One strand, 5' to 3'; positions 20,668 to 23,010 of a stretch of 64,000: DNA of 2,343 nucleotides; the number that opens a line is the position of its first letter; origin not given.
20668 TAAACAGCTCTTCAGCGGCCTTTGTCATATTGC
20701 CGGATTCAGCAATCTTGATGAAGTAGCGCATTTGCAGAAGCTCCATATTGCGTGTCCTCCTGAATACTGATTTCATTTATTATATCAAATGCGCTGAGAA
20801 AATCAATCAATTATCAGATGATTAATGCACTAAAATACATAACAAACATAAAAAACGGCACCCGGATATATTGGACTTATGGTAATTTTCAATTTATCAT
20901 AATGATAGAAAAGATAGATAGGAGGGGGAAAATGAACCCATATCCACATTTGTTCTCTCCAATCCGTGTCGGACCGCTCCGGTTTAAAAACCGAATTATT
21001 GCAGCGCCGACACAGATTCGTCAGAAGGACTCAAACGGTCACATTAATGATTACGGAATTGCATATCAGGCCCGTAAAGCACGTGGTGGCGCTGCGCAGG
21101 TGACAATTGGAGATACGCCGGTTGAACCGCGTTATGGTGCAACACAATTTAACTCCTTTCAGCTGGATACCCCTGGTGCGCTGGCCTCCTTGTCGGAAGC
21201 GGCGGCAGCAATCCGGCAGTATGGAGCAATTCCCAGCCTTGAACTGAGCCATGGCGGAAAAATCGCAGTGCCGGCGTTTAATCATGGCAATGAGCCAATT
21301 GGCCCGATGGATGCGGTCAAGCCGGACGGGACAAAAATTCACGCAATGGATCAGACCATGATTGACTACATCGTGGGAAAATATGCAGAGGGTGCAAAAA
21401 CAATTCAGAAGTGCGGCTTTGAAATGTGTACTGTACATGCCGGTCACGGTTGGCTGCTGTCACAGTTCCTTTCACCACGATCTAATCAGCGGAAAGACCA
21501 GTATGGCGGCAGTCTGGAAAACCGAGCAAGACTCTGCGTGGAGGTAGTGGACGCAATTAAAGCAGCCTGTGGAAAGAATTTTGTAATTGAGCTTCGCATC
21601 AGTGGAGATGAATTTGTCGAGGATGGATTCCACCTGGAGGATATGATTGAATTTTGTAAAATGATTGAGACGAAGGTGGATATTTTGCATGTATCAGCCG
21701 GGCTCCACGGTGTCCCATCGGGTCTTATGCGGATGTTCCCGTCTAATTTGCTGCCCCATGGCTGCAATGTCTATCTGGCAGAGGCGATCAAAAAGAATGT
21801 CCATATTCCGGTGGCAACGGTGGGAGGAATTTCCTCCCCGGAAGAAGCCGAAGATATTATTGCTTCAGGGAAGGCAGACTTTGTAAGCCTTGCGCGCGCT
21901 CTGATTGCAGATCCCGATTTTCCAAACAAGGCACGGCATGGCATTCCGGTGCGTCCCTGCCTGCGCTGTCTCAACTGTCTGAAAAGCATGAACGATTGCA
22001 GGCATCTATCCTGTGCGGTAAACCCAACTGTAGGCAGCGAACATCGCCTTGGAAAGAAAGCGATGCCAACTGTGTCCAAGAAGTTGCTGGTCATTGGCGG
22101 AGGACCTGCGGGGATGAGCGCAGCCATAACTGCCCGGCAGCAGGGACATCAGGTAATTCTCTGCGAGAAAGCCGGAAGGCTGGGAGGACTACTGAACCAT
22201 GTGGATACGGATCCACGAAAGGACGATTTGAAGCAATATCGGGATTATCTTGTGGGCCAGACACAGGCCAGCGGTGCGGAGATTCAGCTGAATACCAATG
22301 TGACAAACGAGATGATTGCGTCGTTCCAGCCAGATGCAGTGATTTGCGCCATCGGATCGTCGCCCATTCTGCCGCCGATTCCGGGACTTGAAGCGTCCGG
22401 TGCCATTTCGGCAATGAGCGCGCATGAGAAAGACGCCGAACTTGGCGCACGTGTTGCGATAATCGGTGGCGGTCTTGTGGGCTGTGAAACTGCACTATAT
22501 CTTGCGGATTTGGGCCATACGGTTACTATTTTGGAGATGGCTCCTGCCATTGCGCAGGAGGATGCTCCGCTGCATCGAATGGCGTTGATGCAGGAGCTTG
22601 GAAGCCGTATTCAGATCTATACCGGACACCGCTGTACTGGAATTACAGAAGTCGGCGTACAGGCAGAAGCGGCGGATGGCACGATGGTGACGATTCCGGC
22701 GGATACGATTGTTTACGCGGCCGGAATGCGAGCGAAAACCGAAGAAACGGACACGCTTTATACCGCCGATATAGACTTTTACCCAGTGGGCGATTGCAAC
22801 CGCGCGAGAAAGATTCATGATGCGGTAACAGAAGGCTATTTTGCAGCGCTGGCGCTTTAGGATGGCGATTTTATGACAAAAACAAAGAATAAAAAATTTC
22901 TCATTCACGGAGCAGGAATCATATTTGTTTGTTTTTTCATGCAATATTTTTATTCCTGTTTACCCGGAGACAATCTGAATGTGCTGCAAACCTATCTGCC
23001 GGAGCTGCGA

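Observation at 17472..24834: LysR-controlled island combining BaiE-like, BaiCD/BaiH-like and BaiG-like protein families without the rest of a bai pathway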

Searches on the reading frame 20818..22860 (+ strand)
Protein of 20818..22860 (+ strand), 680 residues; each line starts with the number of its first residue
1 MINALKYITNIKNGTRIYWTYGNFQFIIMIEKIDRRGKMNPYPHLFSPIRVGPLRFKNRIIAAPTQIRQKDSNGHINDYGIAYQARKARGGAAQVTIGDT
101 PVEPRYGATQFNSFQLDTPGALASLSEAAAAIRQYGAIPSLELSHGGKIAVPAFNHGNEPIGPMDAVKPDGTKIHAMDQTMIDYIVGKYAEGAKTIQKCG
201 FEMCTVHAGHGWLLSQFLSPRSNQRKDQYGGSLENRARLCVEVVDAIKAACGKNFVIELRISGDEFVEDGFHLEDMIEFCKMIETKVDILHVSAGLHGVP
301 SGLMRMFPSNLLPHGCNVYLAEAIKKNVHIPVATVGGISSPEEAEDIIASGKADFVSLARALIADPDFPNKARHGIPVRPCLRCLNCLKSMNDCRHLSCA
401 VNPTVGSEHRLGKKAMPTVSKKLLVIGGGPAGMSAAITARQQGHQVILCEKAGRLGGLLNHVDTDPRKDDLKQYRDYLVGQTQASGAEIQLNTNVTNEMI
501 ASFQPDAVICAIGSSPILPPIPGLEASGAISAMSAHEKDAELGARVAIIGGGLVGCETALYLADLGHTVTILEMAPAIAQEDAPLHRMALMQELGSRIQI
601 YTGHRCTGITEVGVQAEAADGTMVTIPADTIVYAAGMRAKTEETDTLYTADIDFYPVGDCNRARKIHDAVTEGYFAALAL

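Call 3: search_protein_families(library=pfam, proteins=[window:20818-22860:+], max_evalue=0.01)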
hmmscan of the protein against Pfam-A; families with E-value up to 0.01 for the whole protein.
window:20818-22860:+ (680 aa): 18 families
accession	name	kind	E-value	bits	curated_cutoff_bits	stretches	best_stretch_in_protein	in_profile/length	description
PF00724.26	Oxidored_FMN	-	2.7e-56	191.7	27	1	45-377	2-340/342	NADH:flavin oxidoreductase / NADH oxidase family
PF07992.20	Pyr_redox_2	-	8e-32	111.2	26.1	1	422-644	2-244/291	Pyridine nucleotide-disulphide oxidoreductase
PF00070.33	Pyr_redox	-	8.3e-15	55.5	22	1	545-614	1-71/82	Pyridine nucleotide-disulphide oxidoreductase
PF13738.12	Pyr_redox_3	-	1.2e-13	51.4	30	2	502-643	122-273/305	Pyridine nucleotide-disulphide oxidoreductase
PF13450.12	NAD_binding_8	-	2.5e-13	50.5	21.9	2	425-462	1-38/68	NAD(P)-binding Rossmann-like domain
PF01266.30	DAO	-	6.9e-13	49.3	27.9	2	545-580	1-36/353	FAD dependent oxidoreductase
PF12831.13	FAD_oxidored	-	4.4e-12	46.4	27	1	423-459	2-38/416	FAD dependent oxidoreductase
PF00890.30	FAD_binding_2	-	2.6e-11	43.8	20.4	1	423-467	2-53/414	FAD binding domain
PF01134.28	GIDA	-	1.5e-09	37.9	22.1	2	423-451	2-31/391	Glucose inhibited division protein A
PF01262.27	AlaDh_PNT_C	-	5.9e-09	36.1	23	2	544-581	29-66/214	Alanine dehydrogenase/PNT, C-terminal domain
PF03486.20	HI0933_like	-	1.6e-08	34.7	50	1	422-456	2-36/244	HI0933-like protein Rossmann domain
PF01494.25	FAD_binding_3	-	5.7e-06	26.2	22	0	423-452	4-33/349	FAD binding domain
PF01207.24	Dus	-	0.00022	20.9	20.4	0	220-370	90-225/311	Dihydrouridine synthase (Dus)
PF02737.24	3HCDH_N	-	0.00028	21.3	22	0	546-583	2-39/180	3-hydroxyacyl-CoA dehydrogenase, NAD binding domain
PF13241.12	NAD_binding_7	-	0.00073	20.5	22.1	0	543-581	7-43/104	Putative NAD(P)-binding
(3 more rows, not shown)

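Call 4: search_protein_families(library=ncbifam, proteins=[window:20818-22860:+], max_evalue=0.01)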
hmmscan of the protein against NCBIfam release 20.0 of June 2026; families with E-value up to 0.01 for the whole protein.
window:20818-22860:+ (680 aa): 161 families (the best 25 are shown)
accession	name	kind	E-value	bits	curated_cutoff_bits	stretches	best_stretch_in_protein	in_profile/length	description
NF041087.1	bile_acid_BaiCD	equivalog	1.4e-134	449.7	825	1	42-678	1-640/642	bile acid Fe-S flavoenzyme BaiCD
NF045599.1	bili_reduct_long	exception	1.2e-119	400.4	750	1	45-679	1-640/641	bilirubin reductase, long form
TIGR03997.1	mycofact_OYE_2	equivalog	1.2e-115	387.4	793.15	1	44-679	1-644/645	mycofactocin system FadH/OYE family oxidoreductase 2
TIGR03996.1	mycofact_OYE_1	hypoth_equivalog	1.5e-58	198.8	627.9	1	55-676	12-632/633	mycofactocin system FadH/OYE family oxidoreductase 1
NF045592.1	bili_reduct_N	equivalog_domain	6.1e-53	180.2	425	1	45-402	2-363/363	bilirubin reductase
NF010047.0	PRK13523.1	equivalog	9.2e-51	172.8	431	1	44-373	4-321/339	NADPH dehydrogenase NamA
NF006101.0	PRK08255.1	equivalog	7.7e-47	159.8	1078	2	172-368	536-726/768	bifunctional salicylyl-CoA 5-hydroxylase/oxidoreductase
NF007899.0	PRK10605.1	subfamily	3.7e-29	102.1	403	1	44-262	5-236/365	N-ethylmaleimide reductase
TIGR01350.1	lipoamide_DH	equivalog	5.6e-23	81.4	408.8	2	488-644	118-274/461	dihydrolipoyl dehydrogenase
NF009410.0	PRK12771.1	subfamily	5.2e-21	74.8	516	2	415-533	133-253/566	NAD(P)-binding protein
NF004943.0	PRK06292.2-1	equivalog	1.4e-19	70.2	432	1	489-643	118-274/456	dihydrolipoyl dehydrogenase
TIGR02053.1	MerA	equivalog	1.6e-19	70.2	454.45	2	500-649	125-277/465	mercury(II) reductase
NF004947.0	PRK06292.2-5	equivalog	1.8e-16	60.1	592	1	505-643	132-274/474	dihydrolipoyl dehydrogenase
NF003585.0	PRK05249.1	equivalog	5e-15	55.1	465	2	422-468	8-54/464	Si-specific NAD(P)(+) transhydrogenase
NF004991.0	PRK06370.1-3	subfamily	6.4e-15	54.7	620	1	506-644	167-307/509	FAD-containing oxidoreductase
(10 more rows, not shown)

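Call 6: search_solved_structures(query=window:20932-22860:+, max_evalue=1e-20)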
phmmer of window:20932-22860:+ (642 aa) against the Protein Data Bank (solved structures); distinct sequences matched with E-value up to 1e-20: 78 (the best 60 are shown).
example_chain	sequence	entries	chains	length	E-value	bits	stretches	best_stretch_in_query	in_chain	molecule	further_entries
6qkg_A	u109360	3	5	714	1.1e-69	238.8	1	4-638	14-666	NCR A | NCR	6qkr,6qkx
1ps9_A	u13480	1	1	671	1.4e-64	222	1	4-530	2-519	2,4-dienoyl-CoA reductase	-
5nux_A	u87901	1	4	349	1.5e-52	182.3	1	7-342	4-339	Chromate reductase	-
5ogt_A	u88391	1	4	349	2.8e-52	181.4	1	7-342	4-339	Chromate reductase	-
8uaj_A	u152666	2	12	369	1.1e-51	179.4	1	7-342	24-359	NADPH dehydrogenase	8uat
3hf3_A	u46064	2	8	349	1.1e-51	179.4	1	7-342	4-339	Chromate reductase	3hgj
1djq_A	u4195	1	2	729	4.6e-51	177.4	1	6-535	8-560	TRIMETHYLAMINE DEHYDROGENASE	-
1djn_A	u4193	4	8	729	8.5e-51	176.5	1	6-535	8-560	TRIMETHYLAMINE DEHYDROGENASE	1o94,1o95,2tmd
6l6j_A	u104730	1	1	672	1.4e-48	169.1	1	4-602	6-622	Oxidored_FMN domain-containing protein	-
3krz_A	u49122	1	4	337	1.9e-47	165.4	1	7-329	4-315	NADH:flavin oxidoreductase/NADH oxidase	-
3kru_A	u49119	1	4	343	2.1e-47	165.3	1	7-329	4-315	NADH:flavin oxidoreductase/NADH oxidase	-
6de6_A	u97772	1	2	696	7.1e-45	156.9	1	2-476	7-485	Histamine dehydrogenase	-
3k30_A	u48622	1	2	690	1.2e-43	152.9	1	3-476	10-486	Histamine dehydrogenase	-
3gr7_A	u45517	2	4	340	2e-41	145.5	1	6-336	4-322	NADPH dehydrogenase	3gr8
7o0t_A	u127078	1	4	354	5.4e-41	144.1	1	4-336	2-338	NADH:flavin oxidoreductase/NADH oxidase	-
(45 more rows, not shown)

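Call 21: find_homologous_proteins(query=window:20932-22860:+, max_evalue=1e-30)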
Query window:20932-22860:+ (642 aa): 7949 proteins with E <= 1e-30 among 8000 candidates; the best 120 are listed.
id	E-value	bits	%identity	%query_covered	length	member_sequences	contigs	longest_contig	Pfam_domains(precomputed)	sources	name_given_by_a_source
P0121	0.0e+0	1468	100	100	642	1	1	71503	PF00724.27,PF13450.13,PF07992.21,PF00070.34,PF03486.21,PF01134.29,PF01494.26,PF12831.14,PF01266.31,PF00890.31,PF13738.13,PF01262.28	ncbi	-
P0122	0.0e+0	1271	86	100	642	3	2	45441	PF01266.31,PF00724.27,PF13450.13,PF00890.31,PF07992.21,PF00070.34,PF13738.13,PF03486.21,PF01262.28,PF01134.29,PF12831.14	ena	-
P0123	0.0e+0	1260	85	100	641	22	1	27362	PF01266.31,PF00724.27,PF13450.13,PF00890.31,PF07992.21,PF00070.34,PF13738.13,PF03486.21,PF01262.28,PF01134.29,PF12831.14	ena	-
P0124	0.0e+0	1194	85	95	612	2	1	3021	PF01266.31,PF00724.27,PF13450.13,PF00890.31,PF07992.21,PF00070.34,PF13738.13,PF03486.21,PF01262.28,PF01134.29,PF12831.14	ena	-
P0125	0.0e+0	1102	74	100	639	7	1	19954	PF00724.27,PF13450.13,PF07992.21,PF00070.34,PF03486.21,PF01134.29,PF01494.26,PF12831.14,PF01266.31,PF00890.31,PF13738.13,PF01262.28,PF01207.24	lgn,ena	-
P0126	0.0e+0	1071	73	100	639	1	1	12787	PF00724.27,PF13450.13,PF07992.21,PF00070.34,PF03486.21,PF01134.29,PF01494.26,PF12831.14,PF01266.31,PF00890.31,PF13738.13,PF01262.28,PF01207.24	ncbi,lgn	-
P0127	0.0e+0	1010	69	100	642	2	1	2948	PF13241.13,PF00724.27,PF13450.13,PF07992.21,PF00070.34,PF03486.21,PF01134.29,PF01494.26,PF12831.14,PF01266.31,PF01593.31,PF00890.31,PF13738.13,PF01262.28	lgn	-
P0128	1.3e-290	984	65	100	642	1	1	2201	PF13241.13,PF00724.27,PF13450.13,PF07992.21,PF00070.34,PF03486.21,PF01134.29,PF01494.26,PF12831.14,PF01266.31,PF00890.31,PF13738.13,PF01262.28,PF03721.21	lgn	-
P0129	5.6e-270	915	65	94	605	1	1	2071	PF13241.13,PF00724.27,PF13450.13,PF07992.21,PF00070.34,PF03486.21,PF01134.29,PF01494.26,PF12831.14,PF01266.31,PF00890.31,PF13738.13,PF01262.28,PF03721.21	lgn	-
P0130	5.9e-270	915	66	94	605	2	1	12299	PF13241.13,PF00724.27,PF13450.13,PF07992.21,PF00070.34,PF03486.21,PF01134.29,PF01494.26,PF12831.14,PF01266.31,PF00890.31,PF13738.13,PF01262.28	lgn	-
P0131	7.5e-254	862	59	100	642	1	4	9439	PF01266.31,PF00724.27,PF13450.13,PF00890.31,PF07992.21,PF00070.34,PF13738.13,PF03486.21,PF01262.28,PF01134.29,PF12831.14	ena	-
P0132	4.1e-252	856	59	100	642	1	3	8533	PF00724.27,PF13450.13,PF07992.21,PF00070.34,PF03486.21,PF01134.29,PF01494.26,PF12831.14,PF01266.31,PF00890.31,PF13738.13,PF01262.28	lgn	-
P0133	6.9e-248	842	59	100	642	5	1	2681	PF01266.31,PF00724.27,PF13450.13,PF00890.31,PF07992.21,PF00070.34,PF13738.13,PF03486.21,PF01134.29,PF12831.14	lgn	-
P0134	3.0e-246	837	58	100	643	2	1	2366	PF01266.31,PF00724.27,PF13450.13,PF00890.31,PF07992.21,PF00070.34,PF13738.13,PF03486.21,PF01134.29,PF12831.14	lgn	-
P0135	1.1e-245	835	58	100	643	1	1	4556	PF01266.31,PF00724.27,PF13450.13,PF00890.31,PF07992.21,PF00070.34,PF13738.13,PF03486.21,PF01262.28,PF01134.29,PF12831.14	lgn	-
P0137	1.6e-241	821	56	100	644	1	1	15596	PF01266.31,PF00724.27,PF13450.13,PF00890.31,PF07992.21,PF00070.34,PF13738.13,PF03486.21,PF01262.28,PF01134.29,PF12831.14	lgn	-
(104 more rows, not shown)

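Call 23: list_cluster_members(proteins=[P0121, P0001, P0038])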
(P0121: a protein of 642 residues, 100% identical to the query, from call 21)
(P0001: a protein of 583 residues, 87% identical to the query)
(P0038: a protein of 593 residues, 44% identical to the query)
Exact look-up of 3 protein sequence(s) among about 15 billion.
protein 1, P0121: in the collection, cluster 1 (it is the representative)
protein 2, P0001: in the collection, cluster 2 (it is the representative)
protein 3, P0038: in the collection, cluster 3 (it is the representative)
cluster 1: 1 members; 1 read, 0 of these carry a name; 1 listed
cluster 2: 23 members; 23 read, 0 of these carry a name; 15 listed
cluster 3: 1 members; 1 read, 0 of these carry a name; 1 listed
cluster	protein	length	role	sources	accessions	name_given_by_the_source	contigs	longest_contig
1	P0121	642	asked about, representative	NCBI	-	-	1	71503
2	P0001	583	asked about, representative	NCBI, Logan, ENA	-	-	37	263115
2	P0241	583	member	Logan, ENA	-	-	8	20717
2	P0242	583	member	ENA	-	-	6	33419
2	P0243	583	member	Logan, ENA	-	-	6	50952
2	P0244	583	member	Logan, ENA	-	-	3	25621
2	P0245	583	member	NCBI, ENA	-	-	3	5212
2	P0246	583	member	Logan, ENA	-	-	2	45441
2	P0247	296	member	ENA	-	-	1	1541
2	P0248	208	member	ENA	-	-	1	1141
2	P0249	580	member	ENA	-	-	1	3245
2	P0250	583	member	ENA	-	-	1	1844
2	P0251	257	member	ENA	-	-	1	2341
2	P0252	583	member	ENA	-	-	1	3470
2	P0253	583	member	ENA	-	-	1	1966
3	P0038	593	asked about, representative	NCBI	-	-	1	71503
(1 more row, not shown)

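Call 38: find_encoding_contigs(protein=P0137, flank=10000, max_places=2)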
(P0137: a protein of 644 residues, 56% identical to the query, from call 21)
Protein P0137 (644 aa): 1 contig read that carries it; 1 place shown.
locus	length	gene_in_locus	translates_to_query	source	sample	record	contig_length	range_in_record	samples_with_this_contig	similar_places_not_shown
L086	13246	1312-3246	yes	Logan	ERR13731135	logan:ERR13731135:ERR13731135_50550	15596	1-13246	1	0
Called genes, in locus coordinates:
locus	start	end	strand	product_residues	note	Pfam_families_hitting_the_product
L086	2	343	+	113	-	?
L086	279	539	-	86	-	-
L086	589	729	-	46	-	-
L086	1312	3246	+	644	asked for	PF00724:Oxidored_FMN, PF00890:FAD_binding_2 (weak), PF03486:HI0933_like (weak), PF07992:Pyr_redox_2, PF12831:FAD_oxidored, PF13450:NAD_binding_8, PF13738:Pyr_redox_3 (weak), PF00070:Pyr_redox, +3 more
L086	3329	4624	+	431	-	PF13336:AcetylCoA_hyd_C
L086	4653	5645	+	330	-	PF05853:BKACE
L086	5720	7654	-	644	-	PF00724:Oxidored_FMN, PF13450:NAD_binding_8 (faint), PF00890:FAD_binding_2 (weak), PF01134:GIDA (faint), PF01266:DAO (faint), PF07992:Pyr_redox_2, PF12831:FAD_oxidored, PF00070:Pyr_redox, +1 more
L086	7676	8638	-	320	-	PF02737:3HCDH_N, PF03446:NAD_binding_2 (weak), PF00725:3HCDH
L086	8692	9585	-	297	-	PF00248:Aldo_ket_red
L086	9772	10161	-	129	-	PF01638:HxlR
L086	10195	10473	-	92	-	-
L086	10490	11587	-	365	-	PF13452:FAS1_DH_region (weak)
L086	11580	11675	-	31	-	-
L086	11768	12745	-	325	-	PF00126:HTH_1, PF03466:LysR_substrate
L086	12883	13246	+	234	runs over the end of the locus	PF13577:SnoaL_4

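Call 39: find_encoding_contigs(protein=P0131, flank=10000, max_places=2)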
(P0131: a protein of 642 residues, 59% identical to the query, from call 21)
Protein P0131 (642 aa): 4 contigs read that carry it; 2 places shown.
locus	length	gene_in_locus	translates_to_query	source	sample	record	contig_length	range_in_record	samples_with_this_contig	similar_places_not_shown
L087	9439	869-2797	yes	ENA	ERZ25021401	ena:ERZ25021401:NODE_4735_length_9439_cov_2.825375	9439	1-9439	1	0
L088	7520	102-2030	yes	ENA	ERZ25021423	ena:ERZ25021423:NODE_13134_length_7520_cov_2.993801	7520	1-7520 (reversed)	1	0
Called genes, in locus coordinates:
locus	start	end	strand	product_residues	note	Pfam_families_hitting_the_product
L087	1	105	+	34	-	?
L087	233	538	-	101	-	-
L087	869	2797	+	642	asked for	PF00724:Oxidored_FMN, PF03486:HI0933_like (weak), PF07992:Pyr_redox_2, PF00890:FAD_binding_2, PF12831:FAD_oxidored, PF13450:NAD_binding_8, PF13738:Pyr_redox_3, PF00070:Pyr_redox, +4 more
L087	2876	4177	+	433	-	PF13336:AcetylCoA_hyd_C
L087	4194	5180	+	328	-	PF05853:BKACE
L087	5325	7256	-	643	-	PF00724:Oxidored_FMN, PF00890:FAD_binding_2 (weak), PF01134:GIDA (faint), PF01494:FAD_binding_3 (faint), PF07992:Pyr_redox_2, PF12831:FAD_oxidored, PF00070:Pyr_redox (weak), PF01266:DAO (weak), +3 more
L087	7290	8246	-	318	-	PF02737:3HCDH_N, PF03446:NAD_binding_2 (faint), PF00725:3HCDH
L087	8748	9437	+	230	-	?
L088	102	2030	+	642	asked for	PF00724:Oxidored_FMN, PF03486:HI0933_like (weak), PF07992:Pyr_redox_2, PF00890:FAD_binding_2, PF12831:FAD_oxidored, PF13450:NAD_binding_8, PF13738:Pyr_redox_3, PF00070:Pyr_redox, +4 more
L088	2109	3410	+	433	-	PF13336:AcetylCoA_hyd_C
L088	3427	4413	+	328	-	PF05853:BKACE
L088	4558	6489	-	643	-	PF00724:Oxidored_FMN, PF00890:FAD_binding_2 (weak), PF01134:GIDA (faint), PF01494:FAD_binding_3 (faint), PF07992:Pyr_redox_2, PF12831:FAD_oxidored, PF00070:Pyr_redox (weak), PF01266:DAO (weak), +3 more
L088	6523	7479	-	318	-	PF02737:3HCDH_N, PF03446:NAD_binding_2 (faint), PF00725:3HCDH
